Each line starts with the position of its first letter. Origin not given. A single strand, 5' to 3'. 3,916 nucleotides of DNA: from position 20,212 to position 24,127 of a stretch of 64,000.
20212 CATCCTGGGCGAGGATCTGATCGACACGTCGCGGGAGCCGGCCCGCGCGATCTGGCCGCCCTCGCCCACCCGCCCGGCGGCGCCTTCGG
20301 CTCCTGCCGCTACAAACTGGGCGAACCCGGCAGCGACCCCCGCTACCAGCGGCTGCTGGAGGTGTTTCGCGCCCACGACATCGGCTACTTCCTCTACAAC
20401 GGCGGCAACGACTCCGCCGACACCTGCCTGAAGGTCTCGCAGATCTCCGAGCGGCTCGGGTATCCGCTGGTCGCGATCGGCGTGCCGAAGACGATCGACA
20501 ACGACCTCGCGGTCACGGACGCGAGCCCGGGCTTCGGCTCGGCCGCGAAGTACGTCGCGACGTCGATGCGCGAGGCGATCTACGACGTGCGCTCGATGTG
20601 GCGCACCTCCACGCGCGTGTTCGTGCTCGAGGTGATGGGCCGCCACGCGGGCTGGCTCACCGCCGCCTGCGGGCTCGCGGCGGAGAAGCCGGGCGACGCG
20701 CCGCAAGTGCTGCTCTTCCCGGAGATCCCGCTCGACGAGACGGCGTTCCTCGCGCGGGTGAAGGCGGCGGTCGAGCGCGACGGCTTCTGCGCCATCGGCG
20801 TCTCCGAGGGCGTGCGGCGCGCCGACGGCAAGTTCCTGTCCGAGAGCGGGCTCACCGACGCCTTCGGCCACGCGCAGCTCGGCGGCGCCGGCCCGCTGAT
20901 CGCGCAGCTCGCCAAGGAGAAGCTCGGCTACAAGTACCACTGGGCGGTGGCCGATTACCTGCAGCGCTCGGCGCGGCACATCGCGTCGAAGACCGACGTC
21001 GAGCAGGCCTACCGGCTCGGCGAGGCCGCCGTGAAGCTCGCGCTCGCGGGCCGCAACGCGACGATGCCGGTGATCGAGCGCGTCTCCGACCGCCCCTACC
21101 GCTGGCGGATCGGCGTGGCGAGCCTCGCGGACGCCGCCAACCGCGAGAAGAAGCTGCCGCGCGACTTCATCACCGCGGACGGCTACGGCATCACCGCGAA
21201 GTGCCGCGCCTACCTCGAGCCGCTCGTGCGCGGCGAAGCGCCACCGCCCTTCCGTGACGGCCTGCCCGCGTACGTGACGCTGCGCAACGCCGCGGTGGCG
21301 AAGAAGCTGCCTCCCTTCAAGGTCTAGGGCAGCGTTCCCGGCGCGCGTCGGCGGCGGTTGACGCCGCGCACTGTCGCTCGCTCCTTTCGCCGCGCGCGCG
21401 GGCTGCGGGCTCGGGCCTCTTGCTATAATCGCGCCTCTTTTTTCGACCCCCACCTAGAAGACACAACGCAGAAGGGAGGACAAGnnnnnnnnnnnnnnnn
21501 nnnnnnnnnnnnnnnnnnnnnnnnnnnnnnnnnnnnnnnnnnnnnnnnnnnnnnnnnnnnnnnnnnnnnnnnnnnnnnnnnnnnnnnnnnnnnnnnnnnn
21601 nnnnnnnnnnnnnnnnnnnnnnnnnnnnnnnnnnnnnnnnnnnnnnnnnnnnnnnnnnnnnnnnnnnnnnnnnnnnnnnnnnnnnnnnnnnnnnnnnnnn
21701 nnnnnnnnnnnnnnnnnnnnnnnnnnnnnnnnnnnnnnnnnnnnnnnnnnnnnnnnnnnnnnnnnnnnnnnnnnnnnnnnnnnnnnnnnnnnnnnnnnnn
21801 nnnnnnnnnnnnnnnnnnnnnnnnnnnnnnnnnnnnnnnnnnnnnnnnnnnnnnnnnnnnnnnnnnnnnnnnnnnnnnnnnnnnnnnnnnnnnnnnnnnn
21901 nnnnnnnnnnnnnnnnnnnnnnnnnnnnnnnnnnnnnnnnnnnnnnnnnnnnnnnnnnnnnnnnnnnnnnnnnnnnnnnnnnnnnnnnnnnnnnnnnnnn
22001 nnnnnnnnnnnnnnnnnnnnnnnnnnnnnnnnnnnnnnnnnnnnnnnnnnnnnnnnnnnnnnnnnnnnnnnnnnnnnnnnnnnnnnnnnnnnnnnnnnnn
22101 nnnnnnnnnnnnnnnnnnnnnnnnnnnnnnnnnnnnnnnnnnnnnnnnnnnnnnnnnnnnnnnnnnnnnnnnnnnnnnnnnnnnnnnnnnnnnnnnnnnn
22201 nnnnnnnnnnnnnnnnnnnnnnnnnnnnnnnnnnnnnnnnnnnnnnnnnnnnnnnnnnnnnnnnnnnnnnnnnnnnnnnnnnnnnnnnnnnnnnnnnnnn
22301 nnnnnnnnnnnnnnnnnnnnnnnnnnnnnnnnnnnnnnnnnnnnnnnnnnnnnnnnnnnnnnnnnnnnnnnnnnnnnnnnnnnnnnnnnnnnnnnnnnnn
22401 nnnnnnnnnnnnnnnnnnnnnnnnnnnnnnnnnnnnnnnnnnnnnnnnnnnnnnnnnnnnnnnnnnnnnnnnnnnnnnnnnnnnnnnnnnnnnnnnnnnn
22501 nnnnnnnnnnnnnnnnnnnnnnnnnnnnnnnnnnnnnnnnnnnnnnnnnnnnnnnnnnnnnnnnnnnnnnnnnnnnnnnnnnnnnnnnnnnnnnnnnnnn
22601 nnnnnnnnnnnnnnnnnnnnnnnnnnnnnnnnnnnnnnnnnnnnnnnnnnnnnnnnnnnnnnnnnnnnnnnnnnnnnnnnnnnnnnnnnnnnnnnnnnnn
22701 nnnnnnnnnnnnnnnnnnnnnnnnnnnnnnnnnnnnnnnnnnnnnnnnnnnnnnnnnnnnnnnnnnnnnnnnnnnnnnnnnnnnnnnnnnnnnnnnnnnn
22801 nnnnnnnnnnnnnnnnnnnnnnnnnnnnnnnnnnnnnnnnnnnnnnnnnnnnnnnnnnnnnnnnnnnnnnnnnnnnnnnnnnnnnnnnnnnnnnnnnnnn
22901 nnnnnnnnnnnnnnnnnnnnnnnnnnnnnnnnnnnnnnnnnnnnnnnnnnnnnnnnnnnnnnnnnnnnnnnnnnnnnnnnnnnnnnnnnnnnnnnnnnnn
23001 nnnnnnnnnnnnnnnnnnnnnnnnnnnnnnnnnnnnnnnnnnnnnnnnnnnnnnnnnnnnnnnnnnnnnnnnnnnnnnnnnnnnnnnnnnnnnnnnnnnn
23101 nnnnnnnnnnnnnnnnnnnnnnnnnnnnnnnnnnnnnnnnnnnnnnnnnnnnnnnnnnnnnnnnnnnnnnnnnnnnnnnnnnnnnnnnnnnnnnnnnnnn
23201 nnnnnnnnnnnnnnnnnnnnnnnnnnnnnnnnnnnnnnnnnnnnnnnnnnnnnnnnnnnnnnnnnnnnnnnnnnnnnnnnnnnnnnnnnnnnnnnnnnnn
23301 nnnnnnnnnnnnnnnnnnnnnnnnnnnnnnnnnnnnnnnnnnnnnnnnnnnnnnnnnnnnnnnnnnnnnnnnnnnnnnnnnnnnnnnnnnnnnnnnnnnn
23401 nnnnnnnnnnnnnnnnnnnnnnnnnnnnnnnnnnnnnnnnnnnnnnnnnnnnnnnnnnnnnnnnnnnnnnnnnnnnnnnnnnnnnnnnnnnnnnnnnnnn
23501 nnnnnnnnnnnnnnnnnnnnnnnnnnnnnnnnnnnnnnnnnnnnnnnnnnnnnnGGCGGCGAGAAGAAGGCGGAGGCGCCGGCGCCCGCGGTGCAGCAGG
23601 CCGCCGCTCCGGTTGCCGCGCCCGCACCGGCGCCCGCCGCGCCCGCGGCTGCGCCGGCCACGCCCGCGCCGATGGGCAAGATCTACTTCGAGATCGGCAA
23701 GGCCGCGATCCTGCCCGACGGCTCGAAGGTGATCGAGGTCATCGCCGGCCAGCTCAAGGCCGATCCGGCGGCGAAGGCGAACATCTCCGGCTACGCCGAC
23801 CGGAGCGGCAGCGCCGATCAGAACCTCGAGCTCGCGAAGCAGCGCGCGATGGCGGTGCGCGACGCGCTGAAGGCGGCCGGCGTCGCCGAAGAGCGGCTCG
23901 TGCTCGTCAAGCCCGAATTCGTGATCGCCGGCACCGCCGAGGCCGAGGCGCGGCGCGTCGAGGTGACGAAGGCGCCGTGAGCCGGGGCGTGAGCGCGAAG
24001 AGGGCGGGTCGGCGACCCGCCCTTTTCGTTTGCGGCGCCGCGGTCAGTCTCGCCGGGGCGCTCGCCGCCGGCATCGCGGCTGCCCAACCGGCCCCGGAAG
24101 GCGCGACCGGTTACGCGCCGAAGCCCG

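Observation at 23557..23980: H+-pyrophosphatase with an in-frame C-terminal OmpA/MotB-like peptidoglycan-binding domain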

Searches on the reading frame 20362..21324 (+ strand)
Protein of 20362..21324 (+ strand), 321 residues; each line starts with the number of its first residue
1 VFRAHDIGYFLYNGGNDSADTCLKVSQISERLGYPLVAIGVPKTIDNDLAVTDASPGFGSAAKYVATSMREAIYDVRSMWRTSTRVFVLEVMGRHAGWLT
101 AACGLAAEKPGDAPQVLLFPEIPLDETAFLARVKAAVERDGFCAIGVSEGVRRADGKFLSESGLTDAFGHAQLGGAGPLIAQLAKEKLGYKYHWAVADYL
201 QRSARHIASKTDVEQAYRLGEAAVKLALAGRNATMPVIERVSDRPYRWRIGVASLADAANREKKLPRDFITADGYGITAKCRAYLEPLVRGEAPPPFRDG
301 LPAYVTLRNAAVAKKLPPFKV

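Call 39: search_protein_families(library=pfam, proteins=[window:20362-21324:+], max_evalue=0.00001)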
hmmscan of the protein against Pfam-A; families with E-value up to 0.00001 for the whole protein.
window:20362-21324:+ (321 aa): 1 family
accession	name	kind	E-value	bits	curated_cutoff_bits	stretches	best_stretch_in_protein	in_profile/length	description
PF00365.25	PFK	-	2.3e-35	122.7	30.9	1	2-226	87-276/277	Phosphofructokinase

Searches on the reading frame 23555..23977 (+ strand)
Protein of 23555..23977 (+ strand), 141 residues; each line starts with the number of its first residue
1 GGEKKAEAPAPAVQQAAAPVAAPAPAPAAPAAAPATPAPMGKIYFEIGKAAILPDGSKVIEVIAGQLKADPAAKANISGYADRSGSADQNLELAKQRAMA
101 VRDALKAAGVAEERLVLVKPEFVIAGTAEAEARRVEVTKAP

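Call 3: search_protein_families(library=pfam, proteins=[window:23557-23977:+], max_evalue=0.01)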
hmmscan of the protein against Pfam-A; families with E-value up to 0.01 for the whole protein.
window:23557-23977:+ (140 aa): 0 families

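Call 4: search_protein_families(library=ncbifam, proteins=[window:23557-23977:+], max_evalue=0.01)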
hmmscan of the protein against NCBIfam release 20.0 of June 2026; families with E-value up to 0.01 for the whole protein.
window:23557-23977:+ (140 aa): 0 families

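Call 6: search_protein_families(library=pfam, proteins=[window:23555-23977:+], max_evalue=1)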
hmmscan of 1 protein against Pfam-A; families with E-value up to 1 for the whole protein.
window:23555-23977:+ (141 aa): 3 families
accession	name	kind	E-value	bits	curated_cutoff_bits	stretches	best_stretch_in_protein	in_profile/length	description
PF00691.25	OmpA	-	1.9e-14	54.3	27.2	1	44-117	1-76/98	OmpA family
PF04625.18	DEC-1_N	-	0.00065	19.3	29.2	1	7-126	116-224/403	DEC-1 protein, N-terminal region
PF05359.17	DUF748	-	0.0012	17.4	50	1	40-84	878-922/1037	Domain of Unknown Function (DUF748)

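Call 19: search_solved_structures(query=window:23555-23977:+, max_evalue=0.001, show_alignments=3)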
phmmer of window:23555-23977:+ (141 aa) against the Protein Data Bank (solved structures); distinct sequences matched with E-value up to 0.001: 25.
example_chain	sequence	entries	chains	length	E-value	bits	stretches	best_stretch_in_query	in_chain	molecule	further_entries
2lca_A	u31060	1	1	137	6.4e-12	49.3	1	18-129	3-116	Uncharacterized protein Rv0899/MT0922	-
2lbt_A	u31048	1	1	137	6.5e-12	49.2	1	18-129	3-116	Uncharacterized protein Rv0899/MT0922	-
2kgw_A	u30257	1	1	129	1e-11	48.6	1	18-130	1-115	Outer membrane protein A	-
2l26_A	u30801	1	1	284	1.6e-11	48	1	17-128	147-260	Uncharacterized protein Rv0899/MT0922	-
3nb3_A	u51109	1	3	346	4.1e-09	40.2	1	14-115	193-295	Outer membrane protein A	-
2k1s_A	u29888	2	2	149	5.2e-09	39.9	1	42-141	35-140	Inner membrane lipoprotein yiaD | Probable lipoprotein YiaD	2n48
1oap_A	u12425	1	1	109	1.5e-08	38.4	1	43-118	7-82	PEPTIDOGLYCAN-ASSOCIATED LIPOPROTEIN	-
2hqs_H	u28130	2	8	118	1.8e-08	38.1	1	43-118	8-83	Peptidoglycan-associated lipoprotein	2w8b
9rle_P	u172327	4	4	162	3.8e-08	37.1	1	43-118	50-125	Peptidoglycan-associated lipoprotein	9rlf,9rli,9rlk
4b5c_A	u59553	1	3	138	7.2e-07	32.9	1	27-118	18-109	PUTATIVE OMPA FAMILY LIPOPROTEIN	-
4pwt_A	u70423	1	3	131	7.5e-07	32.9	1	43-118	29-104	Peptidoglycan-associated lipoprotein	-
4erh_A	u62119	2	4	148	7.8e-07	32.8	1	21-115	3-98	Outer membrane protein A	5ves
2mqe_A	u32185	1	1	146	8.5e-07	32.7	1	22-115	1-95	OmpA domain protein transmembrane region-containing protein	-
4r40_B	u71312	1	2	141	8.7e-07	32.7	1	43-118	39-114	Peptidoglycan-associated lipoprotein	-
4rha_A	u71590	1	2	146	1.7e-06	31.8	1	22-115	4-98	Outer membrane protein A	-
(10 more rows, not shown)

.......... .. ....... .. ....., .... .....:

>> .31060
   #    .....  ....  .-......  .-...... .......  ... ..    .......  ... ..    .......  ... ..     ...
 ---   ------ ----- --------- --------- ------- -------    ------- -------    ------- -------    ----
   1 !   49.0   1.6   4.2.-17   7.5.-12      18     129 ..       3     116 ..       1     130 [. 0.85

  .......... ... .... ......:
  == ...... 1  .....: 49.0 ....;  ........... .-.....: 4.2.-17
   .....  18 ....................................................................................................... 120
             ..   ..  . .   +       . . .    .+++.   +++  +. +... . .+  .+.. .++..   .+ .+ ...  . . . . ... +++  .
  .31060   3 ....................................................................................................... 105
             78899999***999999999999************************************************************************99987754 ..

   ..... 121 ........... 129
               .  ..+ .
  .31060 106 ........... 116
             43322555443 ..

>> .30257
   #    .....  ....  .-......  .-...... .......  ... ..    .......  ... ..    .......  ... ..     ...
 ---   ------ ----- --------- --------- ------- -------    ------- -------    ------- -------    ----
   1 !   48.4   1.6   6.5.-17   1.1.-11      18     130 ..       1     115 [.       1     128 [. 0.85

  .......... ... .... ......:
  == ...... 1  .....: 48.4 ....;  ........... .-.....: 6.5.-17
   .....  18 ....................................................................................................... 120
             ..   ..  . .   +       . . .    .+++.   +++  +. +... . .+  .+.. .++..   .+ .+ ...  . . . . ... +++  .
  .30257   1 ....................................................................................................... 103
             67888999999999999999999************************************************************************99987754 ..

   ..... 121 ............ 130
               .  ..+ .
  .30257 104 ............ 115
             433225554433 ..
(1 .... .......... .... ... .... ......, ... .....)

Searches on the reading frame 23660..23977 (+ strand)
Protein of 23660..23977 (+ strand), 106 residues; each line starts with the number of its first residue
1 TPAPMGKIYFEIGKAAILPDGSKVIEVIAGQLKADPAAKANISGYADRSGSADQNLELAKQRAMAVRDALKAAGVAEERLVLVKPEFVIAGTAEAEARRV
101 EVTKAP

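Call 24: search_protein_representatives(alignment_id=A1)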
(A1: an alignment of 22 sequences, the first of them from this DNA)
Query: 22 sequences, 107 profile positions. Proteins with E-value up to 0.001 (for the whole library): 98973; up to 1e-10: 5416; up to 1e-30: 58. The best 150 are listed.
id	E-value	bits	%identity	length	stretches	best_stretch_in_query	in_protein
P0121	8.4e-78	273.9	-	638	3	5-106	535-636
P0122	7.7e-63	225.7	-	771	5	8-106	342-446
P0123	3.7e-62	223.5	-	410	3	3-104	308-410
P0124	2.1e-56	205.0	-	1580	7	8-71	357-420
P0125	3.8e-55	201.0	-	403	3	2-104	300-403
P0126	9.7e-53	193.3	-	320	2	4-105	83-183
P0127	1.1e-42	160.9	-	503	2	5-106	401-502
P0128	1.2e-42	160.8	-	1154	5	8-70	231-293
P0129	2.7e-41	156.4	-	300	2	5-105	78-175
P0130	2.7e-38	146.8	-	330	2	5-106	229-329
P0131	3.3e-38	146.5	-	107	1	4-105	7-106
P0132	5.6e-38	145.8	-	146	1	6-106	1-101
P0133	6.0e-38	145.7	-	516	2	5-105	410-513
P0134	1.9e-37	144.1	-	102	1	6-105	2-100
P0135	6.0e-37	142.4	-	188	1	4-106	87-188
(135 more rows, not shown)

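Call 26: find_related_loci(query=A1, collection=genome_contigs, flank=5000)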
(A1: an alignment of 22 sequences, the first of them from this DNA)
Query A1 (106 aa) in genome_contigs; peptide patterns used: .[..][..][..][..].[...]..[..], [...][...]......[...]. (x = any residue, [..] = any of these).
600 stretches matched a pattern (row limit reached: there are more); 374 encode a relative of the query (tblastn E <= 1e-3); the best 80 are kept; 80 distinct loci.
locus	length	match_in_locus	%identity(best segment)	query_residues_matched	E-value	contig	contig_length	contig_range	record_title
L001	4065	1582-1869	59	7-102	3e-32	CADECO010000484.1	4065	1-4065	MAG: uncultured beta proteobacterium isolate Betaproteobacteria sp. RBC075 genome assembly, contig: MAG075_484, whole ge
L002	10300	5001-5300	58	5-105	4e-30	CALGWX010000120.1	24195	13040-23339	MAG: uncultured Burkholderiaceae bacterium isolate R1_Bin_METABAT__259_sub_1 genome assembly, contig: c_000002818461, wh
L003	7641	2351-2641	56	8-105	2e-29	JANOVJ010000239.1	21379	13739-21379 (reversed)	MAG: bacterium isolate VAR_35_metabat_655 VAR_35_k141_5534331, whole genome shotgun sequence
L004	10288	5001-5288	54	8-103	8e-29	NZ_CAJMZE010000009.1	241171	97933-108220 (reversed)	Paraburkholderia sp. J41 9, whole genome shotgun sequence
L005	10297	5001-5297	55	6-105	7e-29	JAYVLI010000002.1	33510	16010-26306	MAG: Betaproteobacteria bacterium isolate GL54_UP_metabat_41_sub GL54_UP_metabat_41_sub_1, whole genome shotgun sequence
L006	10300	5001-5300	52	5-105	3e-28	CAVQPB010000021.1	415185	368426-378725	MAG: uncultured proteobacterium isolate MFD04651.bin.1.182 genome assembly, contig: contig_4080, whole genome shotgun se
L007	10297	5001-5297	54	7-105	2e-28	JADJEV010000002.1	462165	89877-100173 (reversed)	MAG: Candidatus Methylophosphatis roskildensis isolate Bjer_18-Q3-R1-45_BAT3C.347 tig00000133-10-4630910, whole genome s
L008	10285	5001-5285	55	8-102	3e-28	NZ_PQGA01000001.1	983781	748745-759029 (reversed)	Paraburkholderia eburnea strain JCM 18070 Ga0139043_101, whole genome shotgun sequence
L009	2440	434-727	51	8-105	6e-28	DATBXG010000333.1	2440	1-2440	MAG TPA_asm: Paraburkholderia sp. isolate SMAG_U7561 k141_75277, whole genome shotgun sequence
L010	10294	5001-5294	54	8-105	5e-28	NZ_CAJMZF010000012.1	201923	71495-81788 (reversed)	Paraburkholderia sp. J63 12, whole genome shotgun sequence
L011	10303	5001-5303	53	5-106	6e-28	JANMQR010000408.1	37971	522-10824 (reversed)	MAG: Burkholderiales bacterium isolate OTE_51_metabat_170 OTE_51_k141_179053, whole genome shotgun sequence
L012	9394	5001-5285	55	8-102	5e-28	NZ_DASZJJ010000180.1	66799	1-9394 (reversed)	MAG: Paraburkholderia sp. isolate SMAG_U6626 k141_5625875, whole genome shotgun sequence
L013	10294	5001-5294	53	8-105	2e-27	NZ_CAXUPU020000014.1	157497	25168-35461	Caballeronia sp. LjRoot29 LJR029c14, whole genome shotgun sequence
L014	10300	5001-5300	50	7-105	1e-27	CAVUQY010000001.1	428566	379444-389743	MAG: uncultured beta proteobacterium isolate MFD09730.bin.2.24 genome assembly, contig: contig_13447, whole genome shotg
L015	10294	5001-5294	54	8-105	2e-27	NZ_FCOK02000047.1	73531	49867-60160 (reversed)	Caballeronia udeis isolate LMG 27134, whole genome shotgun sequence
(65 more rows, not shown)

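Call 30: search_protein_families(library=pfam, proteins=[P0121, P0126, P0123], max_evalue=0.001)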
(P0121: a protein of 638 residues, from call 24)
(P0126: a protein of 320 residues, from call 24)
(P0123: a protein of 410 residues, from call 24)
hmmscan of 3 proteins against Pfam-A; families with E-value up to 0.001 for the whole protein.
P0121 (638 aa): 3 families
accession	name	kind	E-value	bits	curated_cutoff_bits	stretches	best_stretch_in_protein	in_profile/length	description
PF00691.25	OmpA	-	1.4e-41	141.3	27.2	3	281-354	1-76/98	OmpA family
PF20159.5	YidB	-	4.2e-11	43.7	24.3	1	35-120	49-131/132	YidB-like protein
PF05359.17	DUF748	-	7.8e-07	27.9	50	0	282-472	883-1036/1037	Domain of Unknown Function (DUF748)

P0126 (320 aa): 1 family
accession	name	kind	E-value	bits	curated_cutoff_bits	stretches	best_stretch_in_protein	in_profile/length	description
PF00691.25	OmpA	-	1.9e-27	95.9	27.2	2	88-173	1-93/98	OmpA family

P0123 (410 aa): 2 families
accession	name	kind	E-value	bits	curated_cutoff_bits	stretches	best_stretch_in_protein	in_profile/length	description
PF00691.25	OmpA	-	1.3e-30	106.1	27.2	2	314-387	1-76/98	OmpA family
PF02662.21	FlpD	-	1.8e-05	25.2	22.3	0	255-284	71-100/123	Methyl-viologen-reducing hydrogenase, delta subunit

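Call 59: predict_structure(alignment_id=A1)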
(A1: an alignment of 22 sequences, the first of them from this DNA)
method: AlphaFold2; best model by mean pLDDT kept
length: 106 residues; sequences in the alignment: 22
mean_pLDDT: 91.1   pTM: 0.84
mean pLDDT of the five models: 91.1, 90.8, 90.2, 90.0, 89.2
residues with pLDDT >= 90: 78; 70-90: 26; 50-70: 2; < 50: 0
segments of 3 or more residues with pLDDT < 50: none
pLDDT, mean of each block of 10 residues (from residue 1): 84 91 96 92 90 91 97 96 89 85 90
secondary structure, 60 per line:
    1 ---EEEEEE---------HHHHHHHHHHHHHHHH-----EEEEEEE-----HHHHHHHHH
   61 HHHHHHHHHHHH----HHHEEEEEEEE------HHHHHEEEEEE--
elements in order: E4-9 H19-34 E40-46 H52-72 E80-87 H94-98 E99-104

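Call 61: fold_search(model_id=the predicted structure, library=pdb)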
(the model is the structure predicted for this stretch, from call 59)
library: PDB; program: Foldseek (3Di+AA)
matches with E <= 10: 934; with E <= 0.001: 121
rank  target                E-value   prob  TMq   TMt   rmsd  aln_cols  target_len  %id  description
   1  2hqs_G                1.2e-09  1.00  0.80  0.79   2.2       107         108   25  Crystal structure of TolB/Pal complex (released 2007-04-03)
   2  5n2c_A                2.0e-09  1.00  0.82  0.74   2.1       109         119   26  Crystal structure of the peptidoglycan-associated lipoprotein from Burkholderia cenocepacia (released 2017-07-26)
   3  5u1h_C                2.6e-09  1.00  0.81  0.70   2.9       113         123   26  Crystal structure of the C-terminal peptidoglycan binding domain of OprF (PA1777) from Pseudomonas aeruginosa (released 2017-01-11)
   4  6jfw_A                3.9e-09  1.00  0.79  0.61   2.5       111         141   28  Crystal structure of PA0833 periplasmic domain from Pseudomonas aeruginosa reveals an unexpected enlarged peptidoglyca (released 2019-03-20)
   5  9uu2                  4.4e-09  1.00  0.89  0.87   1.6       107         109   31  Outer membrane protein OmpA-c-like domain (released 2025-10-01)
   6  2kgw_MODEL_1_A        5.3e-09  1.00  0.78  0.65   2.8       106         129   36  Solution Structure of the carboxy-terminal domain of OmpATb, a pore forming protein from Mycobacterium tubercu (released 2010-03-02)
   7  6top_A                6.1e-09  1.00  0.82  0.57   3.0       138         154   20  Structure of the PorE C-terminal domain, a protein of T9SS from Porphyromonas gingivalis (released 2020-06-17)
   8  4g4w                  7.4e-09  1.00  0.83  0.81   1.9       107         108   25  Crystal structure of peptidoglycan-associated lipoprotein from Acinetobacter baumannii (released 2013-07-24)
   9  1oap                  7.9e-09  1.00  0.80  0.79   2.0       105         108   26  Mad structure of the periplasmique domain of the Escherichia coli PAL protein (released 2004-02-13)
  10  4b5c_A                8.4e-09  1.00  0.82  0.73   2.1       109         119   27  Crystal structure of the peptidoglycan-associated lipoprotein from Burkholderia pseudomallei (released 2013-08-14)
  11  4b5c_C                9.0e-09  1.00  0.81  0.74   2.4       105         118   28  Crystal structure of the peptidoglycan-associated lipoprotein from Burkholderia pseudomallei (released 2013-08-14)
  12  6u83                  9.6e-09  1.00  0.80  0.57   2.9       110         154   24  OmpA-like domain of FopA1 from Francisella tularensis subsp. tularensis SCHU S4 (released 2019-09-18)
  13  5n2c_C                1.0e-08  1.00  0.81  0.74   2.4       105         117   28  Crystal structure of the peptidoglycan-associated lipoprotein from Burkholderia cenocepacia (released 2017-07-26)
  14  4b5c_B                1.1e-08  1.00  0.81  0.72   2.4       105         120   28  Crystal structure of the peptidoglycan-associated lipoprotein from Burkholderia pseudomallei (released 2013-08-14)
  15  5u1h_A                1.3e-08  1.00  0.79  0.70   2.5       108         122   28  Crystal structure of the C-terminal peptidoglycan binding domain of OprF (PA1777) from Pseudomonas aeruginosa (released 2017-01-11)
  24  2hqs_C                4.0e-08  1.00  0.80  0.79   2.2       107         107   25  Crystal structure of TolB/Pal complex (released 2007-04-03)
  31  3td5_A                8.2e-08  1.00  0.82  0.74   2.0       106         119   30  Crystal structure of OmpA-like domain from Acinetobacter baumannii in complex with L-Ala-gamma-D-Glu-m-DAP-D-Ala-D-Ala (released 2011-10-26)
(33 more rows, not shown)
